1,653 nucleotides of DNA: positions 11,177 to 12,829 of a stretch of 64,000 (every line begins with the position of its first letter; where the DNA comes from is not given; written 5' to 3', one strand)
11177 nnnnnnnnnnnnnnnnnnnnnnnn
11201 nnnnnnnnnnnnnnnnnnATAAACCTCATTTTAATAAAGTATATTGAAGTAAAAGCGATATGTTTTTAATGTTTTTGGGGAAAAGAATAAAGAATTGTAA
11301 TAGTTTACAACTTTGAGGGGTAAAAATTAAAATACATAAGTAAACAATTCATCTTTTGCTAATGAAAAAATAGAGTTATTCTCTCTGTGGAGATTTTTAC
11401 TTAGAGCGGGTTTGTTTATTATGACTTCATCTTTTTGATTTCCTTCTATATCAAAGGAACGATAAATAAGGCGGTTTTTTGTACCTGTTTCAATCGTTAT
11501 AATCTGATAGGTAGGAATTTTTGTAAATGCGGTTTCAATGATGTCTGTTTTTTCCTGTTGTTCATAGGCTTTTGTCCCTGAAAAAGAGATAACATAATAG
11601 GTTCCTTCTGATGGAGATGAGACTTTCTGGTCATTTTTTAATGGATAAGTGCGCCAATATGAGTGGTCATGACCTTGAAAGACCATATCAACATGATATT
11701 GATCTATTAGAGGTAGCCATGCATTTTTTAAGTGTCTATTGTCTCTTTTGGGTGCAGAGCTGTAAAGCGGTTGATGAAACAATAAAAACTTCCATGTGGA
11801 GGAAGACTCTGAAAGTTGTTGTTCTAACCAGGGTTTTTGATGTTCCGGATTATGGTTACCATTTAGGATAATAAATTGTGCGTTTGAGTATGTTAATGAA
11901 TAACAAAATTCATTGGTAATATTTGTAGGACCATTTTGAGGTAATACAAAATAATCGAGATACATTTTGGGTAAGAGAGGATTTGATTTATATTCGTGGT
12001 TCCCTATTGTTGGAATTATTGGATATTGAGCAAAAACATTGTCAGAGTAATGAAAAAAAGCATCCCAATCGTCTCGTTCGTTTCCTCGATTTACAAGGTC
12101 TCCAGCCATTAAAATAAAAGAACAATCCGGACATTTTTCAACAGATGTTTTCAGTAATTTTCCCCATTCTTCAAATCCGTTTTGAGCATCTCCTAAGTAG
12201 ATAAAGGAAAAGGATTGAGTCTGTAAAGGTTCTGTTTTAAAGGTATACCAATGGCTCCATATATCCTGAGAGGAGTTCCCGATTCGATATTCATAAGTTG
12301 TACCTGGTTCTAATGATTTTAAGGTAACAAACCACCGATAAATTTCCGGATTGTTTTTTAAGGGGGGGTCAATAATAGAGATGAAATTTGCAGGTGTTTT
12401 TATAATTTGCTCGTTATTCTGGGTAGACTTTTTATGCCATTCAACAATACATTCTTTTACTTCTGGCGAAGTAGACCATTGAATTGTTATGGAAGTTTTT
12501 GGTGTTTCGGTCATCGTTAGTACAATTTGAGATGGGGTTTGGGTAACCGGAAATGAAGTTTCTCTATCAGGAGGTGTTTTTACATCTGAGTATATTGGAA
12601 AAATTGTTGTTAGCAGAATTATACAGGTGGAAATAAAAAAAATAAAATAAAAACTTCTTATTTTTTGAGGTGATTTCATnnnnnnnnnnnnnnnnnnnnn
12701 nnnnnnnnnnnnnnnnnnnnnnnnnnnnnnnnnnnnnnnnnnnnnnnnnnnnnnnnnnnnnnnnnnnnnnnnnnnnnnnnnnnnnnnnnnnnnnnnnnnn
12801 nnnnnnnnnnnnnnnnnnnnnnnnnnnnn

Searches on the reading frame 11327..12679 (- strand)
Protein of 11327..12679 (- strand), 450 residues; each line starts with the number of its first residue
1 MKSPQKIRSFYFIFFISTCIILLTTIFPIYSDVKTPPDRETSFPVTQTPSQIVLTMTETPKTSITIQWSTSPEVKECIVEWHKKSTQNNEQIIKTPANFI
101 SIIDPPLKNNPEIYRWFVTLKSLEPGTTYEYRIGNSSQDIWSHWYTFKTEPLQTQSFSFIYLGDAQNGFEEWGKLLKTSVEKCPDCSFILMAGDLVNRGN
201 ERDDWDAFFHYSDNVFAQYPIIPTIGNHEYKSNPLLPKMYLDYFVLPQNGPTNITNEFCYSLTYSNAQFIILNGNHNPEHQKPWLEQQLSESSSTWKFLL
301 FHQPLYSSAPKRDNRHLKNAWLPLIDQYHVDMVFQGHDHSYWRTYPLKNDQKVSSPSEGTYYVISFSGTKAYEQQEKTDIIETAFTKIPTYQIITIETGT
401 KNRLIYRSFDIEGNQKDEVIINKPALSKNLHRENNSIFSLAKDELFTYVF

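Call 8: search_protein_families(library=pfam, proteins=[window:11327-12679:-], max_evalue=0.01)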
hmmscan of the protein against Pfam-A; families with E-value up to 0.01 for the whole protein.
window:11327-12679:- (450 aa): 3 families
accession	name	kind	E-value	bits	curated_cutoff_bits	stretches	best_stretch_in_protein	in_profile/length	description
PF16656.11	Pur_ac_phosph_N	-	6.6e-19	68.7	30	1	49-149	1-93/93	Purple acid Phosphatase, N-terminal domain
PF00149.33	Metallophos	-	7.9e-18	66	21.5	1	159-341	3-191/191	Calcineurin-like phosphoesterase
PF00041.27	fn3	-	0.00032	21.3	25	1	54-140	6-73/84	Fibronectin type III domain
